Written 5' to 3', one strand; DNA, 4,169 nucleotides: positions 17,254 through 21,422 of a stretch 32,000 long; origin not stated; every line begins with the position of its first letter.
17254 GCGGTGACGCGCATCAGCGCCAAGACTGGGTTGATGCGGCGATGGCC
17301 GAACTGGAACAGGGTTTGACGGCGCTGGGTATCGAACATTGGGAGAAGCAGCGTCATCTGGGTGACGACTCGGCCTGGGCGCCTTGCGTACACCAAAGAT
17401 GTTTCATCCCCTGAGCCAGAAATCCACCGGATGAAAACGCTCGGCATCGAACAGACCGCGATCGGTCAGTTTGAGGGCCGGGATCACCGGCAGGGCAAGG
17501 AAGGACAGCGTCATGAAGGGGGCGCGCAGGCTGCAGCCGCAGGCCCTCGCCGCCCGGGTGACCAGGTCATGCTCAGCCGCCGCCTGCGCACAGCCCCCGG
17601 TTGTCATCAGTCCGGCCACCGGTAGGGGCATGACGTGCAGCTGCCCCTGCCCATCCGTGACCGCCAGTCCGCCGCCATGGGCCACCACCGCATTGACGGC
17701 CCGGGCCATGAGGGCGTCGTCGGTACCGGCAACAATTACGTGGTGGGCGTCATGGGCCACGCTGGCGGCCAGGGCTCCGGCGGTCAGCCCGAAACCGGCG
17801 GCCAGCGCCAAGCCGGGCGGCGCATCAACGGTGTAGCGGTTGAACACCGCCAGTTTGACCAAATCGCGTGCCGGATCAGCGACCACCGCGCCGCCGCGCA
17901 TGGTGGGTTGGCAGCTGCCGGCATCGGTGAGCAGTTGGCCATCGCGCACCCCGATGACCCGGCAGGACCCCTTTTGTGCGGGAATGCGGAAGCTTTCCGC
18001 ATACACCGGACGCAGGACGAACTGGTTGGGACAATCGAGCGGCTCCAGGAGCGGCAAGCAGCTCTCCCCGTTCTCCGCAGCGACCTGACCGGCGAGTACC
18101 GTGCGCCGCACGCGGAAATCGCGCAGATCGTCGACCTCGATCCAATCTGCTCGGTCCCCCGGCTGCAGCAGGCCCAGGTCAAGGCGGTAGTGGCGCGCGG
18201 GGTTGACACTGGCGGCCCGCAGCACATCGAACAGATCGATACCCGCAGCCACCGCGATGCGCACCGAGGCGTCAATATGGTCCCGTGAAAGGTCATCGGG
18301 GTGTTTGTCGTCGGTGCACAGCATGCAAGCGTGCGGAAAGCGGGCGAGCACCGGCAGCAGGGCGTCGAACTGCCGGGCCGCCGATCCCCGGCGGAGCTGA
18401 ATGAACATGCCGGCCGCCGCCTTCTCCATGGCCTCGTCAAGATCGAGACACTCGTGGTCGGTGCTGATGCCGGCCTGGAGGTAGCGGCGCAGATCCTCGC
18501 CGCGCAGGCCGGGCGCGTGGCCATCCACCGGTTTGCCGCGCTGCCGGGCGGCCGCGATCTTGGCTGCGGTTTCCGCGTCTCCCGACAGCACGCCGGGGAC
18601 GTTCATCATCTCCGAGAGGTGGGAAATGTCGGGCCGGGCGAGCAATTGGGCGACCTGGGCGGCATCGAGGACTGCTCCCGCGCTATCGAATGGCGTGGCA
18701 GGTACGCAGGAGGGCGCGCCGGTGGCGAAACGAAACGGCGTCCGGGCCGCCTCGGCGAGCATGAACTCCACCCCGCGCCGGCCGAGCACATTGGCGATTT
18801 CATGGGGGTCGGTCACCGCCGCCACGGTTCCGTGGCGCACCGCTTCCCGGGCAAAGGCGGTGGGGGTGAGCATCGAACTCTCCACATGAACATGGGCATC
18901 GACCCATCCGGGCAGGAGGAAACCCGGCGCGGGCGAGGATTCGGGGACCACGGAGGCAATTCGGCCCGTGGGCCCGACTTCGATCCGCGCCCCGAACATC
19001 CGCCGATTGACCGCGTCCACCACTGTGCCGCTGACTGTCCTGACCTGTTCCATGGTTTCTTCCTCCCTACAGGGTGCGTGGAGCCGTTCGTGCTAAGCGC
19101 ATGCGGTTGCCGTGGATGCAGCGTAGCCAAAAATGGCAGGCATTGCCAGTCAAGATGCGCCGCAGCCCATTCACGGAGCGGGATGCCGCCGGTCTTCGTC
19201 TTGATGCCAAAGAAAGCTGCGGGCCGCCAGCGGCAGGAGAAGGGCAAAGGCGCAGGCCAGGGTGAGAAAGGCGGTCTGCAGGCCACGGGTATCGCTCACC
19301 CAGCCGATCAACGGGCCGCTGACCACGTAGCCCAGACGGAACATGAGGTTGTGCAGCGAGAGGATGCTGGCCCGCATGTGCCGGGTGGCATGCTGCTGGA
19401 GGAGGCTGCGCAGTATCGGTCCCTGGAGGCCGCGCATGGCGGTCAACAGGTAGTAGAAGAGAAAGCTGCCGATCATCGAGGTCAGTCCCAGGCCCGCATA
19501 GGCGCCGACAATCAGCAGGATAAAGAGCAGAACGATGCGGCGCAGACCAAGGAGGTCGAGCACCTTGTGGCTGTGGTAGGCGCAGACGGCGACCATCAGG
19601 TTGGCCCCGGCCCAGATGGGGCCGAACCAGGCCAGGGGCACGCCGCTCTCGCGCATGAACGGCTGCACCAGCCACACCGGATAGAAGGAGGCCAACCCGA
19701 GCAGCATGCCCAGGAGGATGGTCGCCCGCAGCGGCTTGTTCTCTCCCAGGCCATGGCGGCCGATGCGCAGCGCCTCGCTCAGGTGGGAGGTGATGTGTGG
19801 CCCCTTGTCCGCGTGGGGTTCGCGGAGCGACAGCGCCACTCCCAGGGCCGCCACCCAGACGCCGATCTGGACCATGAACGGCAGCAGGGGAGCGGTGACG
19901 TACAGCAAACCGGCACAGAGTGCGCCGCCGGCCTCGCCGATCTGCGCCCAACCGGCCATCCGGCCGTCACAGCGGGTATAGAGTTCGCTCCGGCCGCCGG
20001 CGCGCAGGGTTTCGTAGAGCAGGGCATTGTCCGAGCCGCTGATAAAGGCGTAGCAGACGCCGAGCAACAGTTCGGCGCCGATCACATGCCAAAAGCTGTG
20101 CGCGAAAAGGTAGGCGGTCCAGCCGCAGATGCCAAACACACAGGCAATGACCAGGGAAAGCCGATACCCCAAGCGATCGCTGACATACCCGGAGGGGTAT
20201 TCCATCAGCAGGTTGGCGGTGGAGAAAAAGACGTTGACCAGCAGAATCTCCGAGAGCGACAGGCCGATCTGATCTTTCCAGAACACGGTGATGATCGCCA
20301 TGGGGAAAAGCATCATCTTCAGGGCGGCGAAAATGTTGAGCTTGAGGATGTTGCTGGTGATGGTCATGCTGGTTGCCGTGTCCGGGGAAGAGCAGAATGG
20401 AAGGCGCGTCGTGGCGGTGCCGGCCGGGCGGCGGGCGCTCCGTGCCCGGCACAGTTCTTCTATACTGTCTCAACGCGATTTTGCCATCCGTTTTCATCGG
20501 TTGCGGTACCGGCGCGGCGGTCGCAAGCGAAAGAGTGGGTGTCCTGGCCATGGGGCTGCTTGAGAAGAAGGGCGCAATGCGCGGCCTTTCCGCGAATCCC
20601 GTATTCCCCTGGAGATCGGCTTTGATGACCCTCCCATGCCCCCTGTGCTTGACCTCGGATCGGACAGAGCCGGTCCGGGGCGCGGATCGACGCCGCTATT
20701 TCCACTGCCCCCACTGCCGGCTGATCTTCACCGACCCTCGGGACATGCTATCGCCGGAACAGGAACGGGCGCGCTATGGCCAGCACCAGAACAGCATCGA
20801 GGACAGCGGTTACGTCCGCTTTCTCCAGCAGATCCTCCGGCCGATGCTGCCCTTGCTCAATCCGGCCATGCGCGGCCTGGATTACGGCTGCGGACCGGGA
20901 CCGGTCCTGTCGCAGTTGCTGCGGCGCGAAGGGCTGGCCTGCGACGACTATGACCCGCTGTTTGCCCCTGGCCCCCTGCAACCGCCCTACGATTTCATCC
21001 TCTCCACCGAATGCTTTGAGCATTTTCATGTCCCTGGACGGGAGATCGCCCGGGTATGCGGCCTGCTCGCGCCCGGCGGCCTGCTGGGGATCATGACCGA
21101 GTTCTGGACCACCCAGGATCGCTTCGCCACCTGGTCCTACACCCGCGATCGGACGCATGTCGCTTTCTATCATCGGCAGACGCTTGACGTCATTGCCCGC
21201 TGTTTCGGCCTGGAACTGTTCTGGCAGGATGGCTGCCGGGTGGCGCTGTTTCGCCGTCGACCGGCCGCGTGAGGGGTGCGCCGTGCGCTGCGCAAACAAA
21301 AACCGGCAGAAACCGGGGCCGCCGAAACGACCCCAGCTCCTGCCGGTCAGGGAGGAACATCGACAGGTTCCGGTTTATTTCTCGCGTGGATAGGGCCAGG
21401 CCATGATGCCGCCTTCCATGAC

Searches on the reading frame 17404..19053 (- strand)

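Call 54: search_protein_families(library=pfam, proteins=[window:17404-19053:-], max_evalue=0.00001)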
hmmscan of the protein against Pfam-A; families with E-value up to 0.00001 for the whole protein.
window:17404-19053:- (549 aa): 2 families
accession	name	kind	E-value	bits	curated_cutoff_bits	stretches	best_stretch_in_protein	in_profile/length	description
PF13382.11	Adenine_deam_C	-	3.1e-54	183.3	27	1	373-540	1-168/169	Adenine deaminase C-terminal domain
PF01979.26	Amidohydro_1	-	2.4e-31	109.7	25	1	45-324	1-344/345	Amidohydrolase family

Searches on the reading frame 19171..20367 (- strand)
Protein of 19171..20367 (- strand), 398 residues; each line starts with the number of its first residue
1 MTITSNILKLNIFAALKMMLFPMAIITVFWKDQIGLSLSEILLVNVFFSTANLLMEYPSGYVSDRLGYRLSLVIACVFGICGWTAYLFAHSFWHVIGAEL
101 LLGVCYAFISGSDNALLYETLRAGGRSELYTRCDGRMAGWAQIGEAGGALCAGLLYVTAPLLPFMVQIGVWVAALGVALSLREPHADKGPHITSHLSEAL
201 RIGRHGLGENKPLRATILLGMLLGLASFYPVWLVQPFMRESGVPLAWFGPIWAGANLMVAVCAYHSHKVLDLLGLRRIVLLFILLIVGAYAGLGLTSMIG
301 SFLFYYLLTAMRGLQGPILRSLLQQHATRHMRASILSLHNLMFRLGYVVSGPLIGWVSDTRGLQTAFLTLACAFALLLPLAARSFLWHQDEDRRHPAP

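Call 54: search_protein_families(library=pfam, proteins=[window:19171-20367:-], max_evalue=0.00001)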
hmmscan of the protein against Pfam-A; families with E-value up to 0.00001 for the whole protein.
window:19171-20367:- (398 aa): 1 family
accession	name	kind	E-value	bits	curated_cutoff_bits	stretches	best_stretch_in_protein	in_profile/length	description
PF07690.21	MFS_1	-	1.3e-24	87.3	33.4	1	12-350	6-346/347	Major Facilitator Superfamily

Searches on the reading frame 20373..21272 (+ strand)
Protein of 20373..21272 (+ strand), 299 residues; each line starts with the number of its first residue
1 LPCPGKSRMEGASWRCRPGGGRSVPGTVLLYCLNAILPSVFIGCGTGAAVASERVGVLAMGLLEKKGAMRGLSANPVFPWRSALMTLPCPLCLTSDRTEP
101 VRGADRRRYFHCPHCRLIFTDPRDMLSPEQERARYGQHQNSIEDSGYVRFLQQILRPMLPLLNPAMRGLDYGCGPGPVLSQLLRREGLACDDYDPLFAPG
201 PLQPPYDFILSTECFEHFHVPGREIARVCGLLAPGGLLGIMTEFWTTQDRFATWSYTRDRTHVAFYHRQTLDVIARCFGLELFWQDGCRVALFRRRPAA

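Call 54: search_protein_families(library=pfam, proteins=[window:20373-21272:+], max_evalue=0.00001)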
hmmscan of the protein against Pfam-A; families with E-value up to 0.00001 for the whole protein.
window:20373-21272:+ (299 aa): 1 family
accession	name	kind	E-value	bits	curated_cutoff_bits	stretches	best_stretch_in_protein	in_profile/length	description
PF13489.12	Methyltransf_23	-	1.3e-21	77.5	27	1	149-282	7-161/164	Methyltransferase domain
